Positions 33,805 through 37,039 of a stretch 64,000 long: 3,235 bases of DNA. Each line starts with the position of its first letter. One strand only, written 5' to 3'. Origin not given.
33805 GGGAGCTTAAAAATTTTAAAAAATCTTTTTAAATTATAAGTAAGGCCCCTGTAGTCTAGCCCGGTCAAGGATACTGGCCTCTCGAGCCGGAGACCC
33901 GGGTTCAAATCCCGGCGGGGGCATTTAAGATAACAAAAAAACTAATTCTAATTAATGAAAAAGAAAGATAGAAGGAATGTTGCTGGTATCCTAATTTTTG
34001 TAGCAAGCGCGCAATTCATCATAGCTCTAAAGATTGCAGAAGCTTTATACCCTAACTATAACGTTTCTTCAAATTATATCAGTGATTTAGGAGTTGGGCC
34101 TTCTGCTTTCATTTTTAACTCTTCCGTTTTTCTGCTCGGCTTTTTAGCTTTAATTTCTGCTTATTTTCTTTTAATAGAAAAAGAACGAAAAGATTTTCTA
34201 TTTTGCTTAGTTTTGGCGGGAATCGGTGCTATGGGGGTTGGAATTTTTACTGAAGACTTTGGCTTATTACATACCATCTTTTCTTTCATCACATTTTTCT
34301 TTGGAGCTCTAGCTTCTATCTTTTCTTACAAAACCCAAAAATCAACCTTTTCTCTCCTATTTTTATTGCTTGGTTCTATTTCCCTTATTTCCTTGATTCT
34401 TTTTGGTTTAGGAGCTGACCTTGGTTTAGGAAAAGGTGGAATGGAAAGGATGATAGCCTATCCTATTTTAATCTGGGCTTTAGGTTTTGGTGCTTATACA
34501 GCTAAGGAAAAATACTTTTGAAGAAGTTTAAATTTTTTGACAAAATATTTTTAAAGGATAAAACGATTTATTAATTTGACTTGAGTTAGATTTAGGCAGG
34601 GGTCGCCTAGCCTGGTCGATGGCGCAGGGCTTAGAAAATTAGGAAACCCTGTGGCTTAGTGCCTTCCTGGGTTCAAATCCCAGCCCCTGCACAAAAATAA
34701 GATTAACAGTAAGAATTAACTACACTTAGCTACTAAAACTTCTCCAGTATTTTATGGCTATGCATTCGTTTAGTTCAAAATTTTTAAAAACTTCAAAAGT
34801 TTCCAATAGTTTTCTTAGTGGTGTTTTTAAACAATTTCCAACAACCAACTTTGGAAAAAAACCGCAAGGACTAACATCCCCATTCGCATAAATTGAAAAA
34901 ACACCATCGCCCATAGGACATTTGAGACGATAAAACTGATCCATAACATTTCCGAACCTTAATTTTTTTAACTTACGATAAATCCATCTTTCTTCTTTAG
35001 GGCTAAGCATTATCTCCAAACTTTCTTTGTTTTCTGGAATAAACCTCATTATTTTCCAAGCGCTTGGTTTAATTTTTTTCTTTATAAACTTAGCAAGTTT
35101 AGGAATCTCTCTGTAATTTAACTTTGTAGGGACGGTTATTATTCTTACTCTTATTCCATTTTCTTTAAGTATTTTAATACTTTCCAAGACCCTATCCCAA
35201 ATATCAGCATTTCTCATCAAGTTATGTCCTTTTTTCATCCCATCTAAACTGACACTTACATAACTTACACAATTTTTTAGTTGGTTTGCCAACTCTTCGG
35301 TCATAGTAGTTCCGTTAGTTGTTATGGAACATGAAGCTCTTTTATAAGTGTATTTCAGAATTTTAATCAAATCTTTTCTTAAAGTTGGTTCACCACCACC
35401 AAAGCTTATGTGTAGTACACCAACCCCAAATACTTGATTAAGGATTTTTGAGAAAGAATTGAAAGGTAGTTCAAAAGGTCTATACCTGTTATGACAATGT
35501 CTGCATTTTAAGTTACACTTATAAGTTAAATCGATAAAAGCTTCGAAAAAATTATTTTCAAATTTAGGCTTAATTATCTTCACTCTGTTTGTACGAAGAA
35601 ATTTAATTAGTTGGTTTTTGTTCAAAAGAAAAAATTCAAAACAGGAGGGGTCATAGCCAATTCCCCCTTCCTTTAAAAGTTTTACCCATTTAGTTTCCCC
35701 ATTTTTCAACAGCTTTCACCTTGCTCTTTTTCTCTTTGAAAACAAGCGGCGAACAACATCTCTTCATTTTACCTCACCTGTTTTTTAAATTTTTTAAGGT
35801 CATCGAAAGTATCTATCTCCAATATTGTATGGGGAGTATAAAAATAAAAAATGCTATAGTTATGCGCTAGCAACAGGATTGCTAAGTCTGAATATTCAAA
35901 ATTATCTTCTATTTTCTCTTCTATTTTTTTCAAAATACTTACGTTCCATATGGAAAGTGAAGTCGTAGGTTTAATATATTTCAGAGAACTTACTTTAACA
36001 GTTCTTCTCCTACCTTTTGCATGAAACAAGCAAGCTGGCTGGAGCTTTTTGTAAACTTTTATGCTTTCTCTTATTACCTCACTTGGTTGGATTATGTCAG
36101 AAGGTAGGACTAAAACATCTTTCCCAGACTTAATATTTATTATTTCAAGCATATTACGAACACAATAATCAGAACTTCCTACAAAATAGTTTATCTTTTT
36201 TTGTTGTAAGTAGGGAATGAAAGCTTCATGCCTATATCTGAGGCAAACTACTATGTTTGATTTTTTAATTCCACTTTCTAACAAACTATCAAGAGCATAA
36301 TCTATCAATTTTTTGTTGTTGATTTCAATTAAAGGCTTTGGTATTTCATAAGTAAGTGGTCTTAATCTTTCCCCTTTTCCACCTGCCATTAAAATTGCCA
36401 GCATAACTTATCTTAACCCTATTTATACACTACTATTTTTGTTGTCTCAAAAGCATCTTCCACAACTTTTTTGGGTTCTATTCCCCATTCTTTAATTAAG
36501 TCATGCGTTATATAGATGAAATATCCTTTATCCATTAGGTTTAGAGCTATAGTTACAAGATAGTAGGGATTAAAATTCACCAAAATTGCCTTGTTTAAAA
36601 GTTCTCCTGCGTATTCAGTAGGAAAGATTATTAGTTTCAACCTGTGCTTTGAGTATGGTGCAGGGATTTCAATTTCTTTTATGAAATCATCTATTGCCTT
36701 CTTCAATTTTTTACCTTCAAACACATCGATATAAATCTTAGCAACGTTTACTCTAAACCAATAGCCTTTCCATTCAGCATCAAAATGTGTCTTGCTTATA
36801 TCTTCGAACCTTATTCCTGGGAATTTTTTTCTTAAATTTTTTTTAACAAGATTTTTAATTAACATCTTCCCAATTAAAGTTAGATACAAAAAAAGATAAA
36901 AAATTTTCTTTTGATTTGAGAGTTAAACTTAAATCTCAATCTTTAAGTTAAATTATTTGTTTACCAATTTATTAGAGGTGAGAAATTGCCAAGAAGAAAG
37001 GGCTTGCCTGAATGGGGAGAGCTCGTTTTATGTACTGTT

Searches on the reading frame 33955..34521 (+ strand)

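Call 3: search_protein_families(library=pfam, proteins=[window:33955-34521:+], max_evalue=1)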
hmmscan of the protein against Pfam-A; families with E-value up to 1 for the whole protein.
window:33955-34521:+ (188 aa): 6 families
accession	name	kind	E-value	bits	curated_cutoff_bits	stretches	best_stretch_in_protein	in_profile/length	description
PF06197.19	DUF998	-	4.2e-21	75.9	30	1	16-179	2-182/184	Protein of unknown function (DUF998)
PF06168.16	DUF981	-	0.06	13.8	29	1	52-149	71-174/186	Protein of unknown function (DUF981)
PF11992.13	TgpA_N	-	0.067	12.6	30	1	38-149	76-173/333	TgpA N-terminal domain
PF06979.18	TMEM70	-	0.23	11.9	22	0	105-130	16-41/157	TMEM70/TMEM186/TMEM223 protein family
PF10688.14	Imp-YgjV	-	0.31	11.3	23.5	1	60-143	5-82/159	Bacterial inner membrane protein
PF03203.19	MerC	-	0.34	12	27.6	1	85-168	19-92/108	MerC mercury resistance protein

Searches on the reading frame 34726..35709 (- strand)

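Call 3: search_protein_families(library=pfam, proteins=[window:34726-35709:-], max_evalue=1)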
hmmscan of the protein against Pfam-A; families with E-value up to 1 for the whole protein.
window:34726-35709:- (327 aa): 6 families
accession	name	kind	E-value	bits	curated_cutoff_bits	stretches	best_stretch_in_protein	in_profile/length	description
PF04055.27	Radical_SAM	-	5.4e-26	92.2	29.5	1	61-209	3-166/166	Radical SAM superfamily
PF13186.11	SPASM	-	5.8e-05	23.7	21.5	1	264-312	1-52/67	Iron-sulfur cluster-binding domain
PF13353.11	Fer4_12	-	6.5e-05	23.7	22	1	64-163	14-120/137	4Fe-4S single cluster domain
PF13155.12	Toprim_2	-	0.0042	17.9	22.1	1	119-196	14-81/88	Toprim-like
PF11823.13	Se_S_carrier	-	0.021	14.7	25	1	177-197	15-35/69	Putative Se/S carrier protein-like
PF14278.11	TetR_C_8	-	0.49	11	26.1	0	217-260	7-50/103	Transcriptional regulator C-terminal region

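Call 55: search_protein_families(library=ncbifam, proteins=[window:34726-35709:-], max_evalue=0.01)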
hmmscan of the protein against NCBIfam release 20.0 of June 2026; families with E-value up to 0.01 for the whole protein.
window:34726-35709:- (327 aa): 82 families (the best 25 are shown)
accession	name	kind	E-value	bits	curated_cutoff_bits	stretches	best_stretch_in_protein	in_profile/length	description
TIGR04053.2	TIGR04053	equivalog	2.3e-27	96.2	395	2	50-248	3-211/366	TIGR04053 family radical SAM/SPASM domain-containing protein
TIGR04303.1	GeoRSP_rSAM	equivalog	2e-26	93.3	400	2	63-212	13-167/325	GeoRSP system radical SAM/SPASM protein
TIGR04545.1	rSAM_ahbD_hemeb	equivalog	1.2e-25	90.7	500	1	60-229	5-181/339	heme b synthase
TIGR04546.1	rSAM_ahbC_deAc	equivalog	1.9e-24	86.2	650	1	60-212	44-203/390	12,18-didecarboxysiroheme deacetylase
NF038283.1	viperin_w_prok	equivalog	2e-23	83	180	1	61-233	8-198/281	viperin family antiviral radical SAM protein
TIGR02668.1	moaA_archaeal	equivalog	2e-23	82.8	325.25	1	58-214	13-178/303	GTP 3',8-cyclase MoaA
TIGR04103.1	rSAM_nif11_3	equivalog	6.3e-23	81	725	1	57-249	7-206/412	nif11-class peptide radical SAM maturase 3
TIGR04051.1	rSAM_NirJ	equivalog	7e-23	81.2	515.45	1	60-211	7-165/354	heme d1 biosynthesis radical SAM protein NirJ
TIGR04055.1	rSAM_NirJ2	equivalog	8.2e-23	81.4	500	1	62-226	7-177/326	putative heme d1 biosynthesis radical SAM protein NirJ2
TIGR02666.1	moaA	equivalog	1.2e-22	80.3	284.05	1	59-212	14-183/336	GTP 3',8-cyclase MoaA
TIGR04133.1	rSAM_w_lipo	hypoth_equivalog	1.2e-22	80.3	425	1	56-254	25-235/350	TIGR04133 family radical SAM/SPASM protein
NF045574.1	sacti_mat_StsB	exception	1.9e-22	79.8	625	1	50-211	91-258/466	StsB family radical SAM/SPASM domain sactipeptide maturase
NF001199.0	PRK00164.2-1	equivalog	5.4e-22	78.3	231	1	47-212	4-178/308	GTP 3',8-cyclase MoaA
TIGR04054.1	rSAM_NirJ1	equivalog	1.5e-21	76.4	650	1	60-212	41-200/387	putative heme d1 biosynthesis radical SAM protein NirJ1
TIGR04340.1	rSAM_ACGX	hypoth_equivalog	1.9e-21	76.7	400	1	58-249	6-207/341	radical SAM/SPASM domain protein, ACGX system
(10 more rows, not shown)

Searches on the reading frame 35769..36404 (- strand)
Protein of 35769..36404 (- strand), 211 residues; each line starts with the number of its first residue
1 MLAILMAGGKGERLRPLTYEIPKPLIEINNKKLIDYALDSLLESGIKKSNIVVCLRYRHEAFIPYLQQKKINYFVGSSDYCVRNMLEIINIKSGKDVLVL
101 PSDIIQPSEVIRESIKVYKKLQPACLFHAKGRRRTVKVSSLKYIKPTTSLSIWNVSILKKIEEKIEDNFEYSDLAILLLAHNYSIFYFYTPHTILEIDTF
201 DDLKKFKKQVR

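Call 3: search_protein_families(library=pfam, proteins=[window:35769-36404:-], max_evalue=1)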
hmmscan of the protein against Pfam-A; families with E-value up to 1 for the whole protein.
window:35769-36404:- (211 aa): 3 families
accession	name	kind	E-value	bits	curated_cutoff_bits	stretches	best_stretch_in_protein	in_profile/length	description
PF00483.29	NTP_transferase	-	1.8e-15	57.6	21.2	1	3-117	2-123/245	Nucleotidyl transferase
PF12804.13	NTP_transf_3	-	3.7e-08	34.2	27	1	3-161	1-141/160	MobA-like NTP transferase domain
PF01128.25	IspD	-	3.1e-05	24.3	27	1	1-99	1-97/221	2-C-methyl-D-erythritol 4-phosphate cytidylyltransferase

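Call 55: search_protein_families(library=ncbifam, proteins=[window:35769-36404:-], max_evalue=0.01)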
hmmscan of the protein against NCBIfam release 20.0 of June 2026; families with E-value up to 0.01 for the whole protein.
window:35769-36404:- (211 aa): 28 families (the best 25 are shown)
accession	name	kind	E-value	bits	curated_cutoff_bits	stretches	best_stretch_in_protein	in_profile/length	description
TIGR03992.1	Arch_glmU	subfamily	3e-16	59.3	292.1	1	1-119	1-122/393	bifunctional sugar-1-phosphate nucleotidylyltransferase/acetyltransferase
NF045495.1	AdoCbiPCobY_Meth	equivalog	1.7e-13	50.5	250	1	1-122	1-123/195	adenosylcobinamide-phosphate guanylyltransferase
NF045761.1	NAMPUrTaseMurU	equivalog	3.7e-13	49.8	250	1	1-49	1-49/226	N-acetylmuramate alpha-1-phosphate uridylyltransferase MurU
TIGR01208.1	rmlA_long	equivalog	8.8e-13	47.9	320.25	1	3-60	2-59/353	glucose-1-phosphate thymidylyltransferase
NF041313.1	UDPGP_AglF_Halo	equivalog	4.5e-12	45.9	400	1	1-66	1-64/234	UTP--glucose-1-phosphate uridylyltransferase AglF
TIGR00454.1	TIGR00454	hypoth_equivalog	3.5e-11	43.3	174.7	1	1-122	1-118/183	TIGR00454 family protein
TIGR02091.1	glgC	equivalog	6.1e-11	42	424.9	1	1-68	1-67/364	glucose-1-phosphate adenylyltransferase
NF001947.0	PRK00725.1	subfamily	7.3e-11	41.5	470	1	2-67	18-82/426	glucose-1-phosphate adenylyltransferase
NF002023.0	PRK00844.1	subfamily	1.2e-10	40.8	458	1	1-68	7-73/408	glucose-1-phosphate adenylyltransferase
NF041173.1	Sug_nt_acttase_Thmprot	equivalog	3.9e-10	39.2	600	1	1-118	1-120/405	bifunctional sugar-1-phosphate nucleotidylyltransferase/acetyltransferase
NF003670.0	PRK05293.1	equivalog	8.4e-10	38.1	470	1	1-52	5-57/382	glucose-1-phosphate adenylyltransferase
NF052502.1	man1P_GTase_Rv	exception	3.2e-09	36.1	440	1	3-67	3-65/352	mannose-1-phosphate guanylyltransferase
NF045697.1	MurNAcPUrMurU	equivalog_domain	1.5e-08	34.3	370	1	5-62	2-57/229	N-acetylmuramate alpha-1-phosphate uridylyltransferase MurU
NF049965.1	GlMnHpPGnyltfHddC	equivalog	2.2e-08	34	300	1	2-69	2-67/221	D-glycero-D-manno-heptose 1-phosphate guanosyltransferase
TIGR01099.1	galU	equivalog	1.2e-07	31.6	326.8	1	3-53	4-54/261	UTP--glucose-1-phosphate uridylyltransferase GalU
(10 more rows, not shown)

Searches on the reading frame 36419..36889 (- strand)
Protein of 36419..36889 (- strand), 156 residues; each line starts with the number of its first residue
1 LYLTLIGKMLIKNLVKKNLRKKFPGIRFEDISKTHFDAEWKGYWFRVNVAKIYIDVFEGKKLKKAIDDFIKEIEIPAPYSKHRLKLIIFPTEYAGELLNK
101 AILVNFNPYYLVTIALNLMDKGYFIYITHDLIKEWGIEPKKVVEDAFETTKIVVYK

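Call 3: search_protein_families(library=pfam, proteins=[window:36419-36889:-], max_evalue=1)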
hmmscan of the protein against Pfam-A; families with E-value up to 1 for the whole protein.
window:36419-36889:- (156 aa): 2 families
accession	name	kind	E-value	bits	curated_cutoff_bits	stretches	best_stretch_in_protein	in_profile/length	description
PF18941.5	DUF5688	-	0.12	12.3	34.5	1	120-151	138-170/290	Family of unknown function (DUF5688)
PF10411.14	DsbC_N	-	0.14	12.3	25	1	15-35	10-30/70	Disulfide bond isomerase protein N-terminal domain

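Call 55: search_protein_families(library=ncbifam, proteins=[window:36419-36889:-], max_evalue=0.01)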
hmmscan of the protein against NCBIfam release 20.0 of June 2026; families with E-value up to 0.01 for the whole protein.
window:36419-36889:- (156 aa): 0 families
